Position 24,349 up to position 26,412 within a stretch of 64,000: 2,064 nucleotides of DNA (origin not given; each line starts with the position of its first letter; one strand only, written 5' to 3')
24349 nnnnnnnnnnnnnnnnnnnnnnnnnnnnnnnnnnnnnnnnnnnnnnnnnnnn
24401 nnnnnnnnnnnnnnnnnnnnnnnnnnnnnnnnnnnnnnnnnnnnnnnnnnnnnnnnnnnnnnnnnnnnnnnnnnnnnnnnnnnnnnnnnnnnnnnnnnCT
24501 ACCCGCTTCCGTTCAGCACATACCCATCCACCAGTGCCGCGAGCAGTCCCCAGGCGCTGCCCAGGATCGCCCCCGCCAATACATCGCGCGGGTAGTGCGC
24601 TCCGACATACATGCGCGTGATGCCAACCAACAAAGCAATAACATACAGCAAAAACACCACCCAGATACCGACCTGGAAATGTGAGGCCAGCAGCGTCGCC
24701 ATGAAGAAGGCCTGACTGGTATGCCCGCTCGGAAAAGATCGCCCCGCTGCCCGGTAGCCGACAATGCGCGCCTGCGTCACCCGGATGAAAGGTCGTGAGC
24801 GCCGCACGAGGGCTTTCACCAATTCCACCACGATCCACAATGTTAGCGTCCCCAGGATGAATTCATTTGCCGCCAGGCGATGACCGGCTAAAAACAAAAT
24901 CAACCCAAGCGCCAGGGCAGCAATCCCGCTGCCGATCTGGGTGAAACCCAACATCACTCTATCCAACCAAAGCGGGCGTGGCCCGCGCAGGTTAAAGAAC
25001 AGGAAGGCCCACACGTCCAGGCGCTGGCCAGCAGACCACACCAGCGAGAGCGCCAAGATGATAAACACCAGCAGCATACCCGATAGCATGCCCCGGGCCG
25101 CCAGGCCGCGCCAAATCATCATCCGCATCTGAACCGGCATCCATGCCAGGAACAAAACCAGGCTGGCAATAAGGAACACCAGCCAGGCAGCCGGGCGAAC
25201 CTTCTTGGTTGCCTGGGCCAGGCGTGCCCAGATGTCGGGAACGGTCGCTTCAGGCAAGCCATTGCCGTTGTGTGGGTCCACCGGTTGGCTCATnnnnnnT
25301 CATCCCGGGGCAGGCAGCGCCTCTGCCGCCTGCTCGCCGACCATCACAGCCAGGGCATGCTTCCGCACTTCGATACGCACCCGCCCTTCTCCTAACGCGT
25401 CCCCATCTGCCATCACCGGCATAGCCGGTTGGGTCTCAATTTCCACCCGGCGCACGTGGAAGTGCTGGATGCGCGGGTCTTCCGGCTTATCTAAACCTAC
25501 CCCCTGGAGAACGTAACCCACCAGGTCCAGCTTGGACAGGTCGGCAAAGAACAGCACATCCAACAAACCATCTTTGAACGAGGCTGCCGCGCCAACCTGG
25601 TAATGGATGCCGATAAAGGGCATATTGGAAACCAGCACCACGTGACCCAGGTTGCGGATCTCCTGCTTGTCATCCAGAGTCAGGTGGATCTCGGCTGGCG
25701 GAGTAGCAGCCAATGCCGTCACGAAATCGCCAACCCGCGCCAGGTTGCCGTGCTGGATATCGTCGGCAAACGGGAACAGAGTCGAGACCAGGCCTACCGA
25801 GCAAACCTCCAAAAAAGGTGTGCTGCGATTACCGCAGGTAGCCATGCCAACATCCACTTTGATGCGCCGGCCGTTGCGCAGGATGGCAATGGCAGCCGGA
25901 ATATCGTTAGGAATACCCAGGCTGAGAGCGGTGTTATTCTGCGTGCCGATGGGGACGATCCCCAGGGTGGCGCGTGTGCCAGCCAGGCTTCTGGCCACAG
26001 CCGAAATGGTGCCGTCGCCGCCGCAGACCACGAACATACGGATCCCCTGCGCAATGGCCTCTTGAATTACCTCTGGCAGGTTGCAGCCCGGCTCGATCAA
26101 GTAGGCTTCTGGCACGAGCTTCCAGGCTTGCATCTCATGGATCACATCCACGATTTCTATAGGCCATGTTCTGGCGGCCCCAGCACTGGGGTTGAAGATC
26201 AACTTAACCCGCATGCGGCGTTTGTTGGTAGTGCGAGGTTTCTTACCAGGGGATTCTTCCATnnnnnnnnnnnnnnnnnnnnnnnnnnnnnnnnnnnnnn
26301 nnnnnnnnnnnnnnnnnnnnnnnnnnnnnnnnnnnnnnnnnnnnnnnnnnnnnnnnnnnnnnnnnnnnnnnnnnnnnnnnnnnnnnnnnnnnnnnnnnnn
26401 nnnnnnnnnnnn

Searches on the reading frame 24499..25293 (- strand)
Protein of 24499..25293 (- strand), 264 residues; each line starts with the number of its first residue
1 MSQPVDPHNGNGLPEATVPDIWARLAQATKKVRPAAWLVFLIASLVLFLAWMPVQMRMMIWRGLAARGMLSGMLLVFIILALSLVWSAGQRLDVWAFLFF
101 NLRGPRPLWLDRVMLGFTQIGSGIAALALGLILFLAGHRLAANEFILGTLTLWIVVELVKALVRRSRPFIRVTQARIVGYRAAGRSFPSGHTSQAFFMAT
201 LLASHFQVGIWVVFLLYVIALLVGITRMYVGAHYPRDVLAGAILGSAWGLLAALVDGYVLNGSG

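Call 87: search_protein_families(library=pfam, proteins=[window:24499-25293:-], max_evalue=0.0001)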
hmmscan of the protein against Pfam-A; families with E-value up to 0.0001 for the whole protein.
window:24499-25293:- (264 aa): 2 families
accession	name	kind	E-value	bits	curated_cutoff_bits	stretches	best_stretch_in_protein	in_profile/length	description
PF01569.27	PAP2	-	2.7e-21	76.1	27.2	1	145-254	5-123/130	PAP2 superfamily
PF14378.12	PAP2_3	-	2.5e-06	27.9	27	1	184-246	124-185/190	PAP2 superfamily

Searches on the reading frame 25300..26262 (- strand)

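Call 87: search_protein_families(library=pfam, proteins=[window:25300-26262:-], max_evalue=0.0001)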
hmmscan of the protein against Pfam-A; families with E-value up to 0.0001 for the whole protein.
window:25300-26262:- (320 aa): 2 families
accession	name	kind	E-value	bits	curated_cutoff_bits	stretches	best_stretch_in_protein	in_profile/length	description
PF00781.29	DAGK_cat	-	1.6e-21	76.6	23.6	1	19-140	2-124/125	Diacylglycerol kinase catalytic domain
PF19279.4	YegS_C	-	2.8e-16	60.1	27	1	179-307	30-157/158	YegS C-terminal NAD kinase beta sandwich-like domain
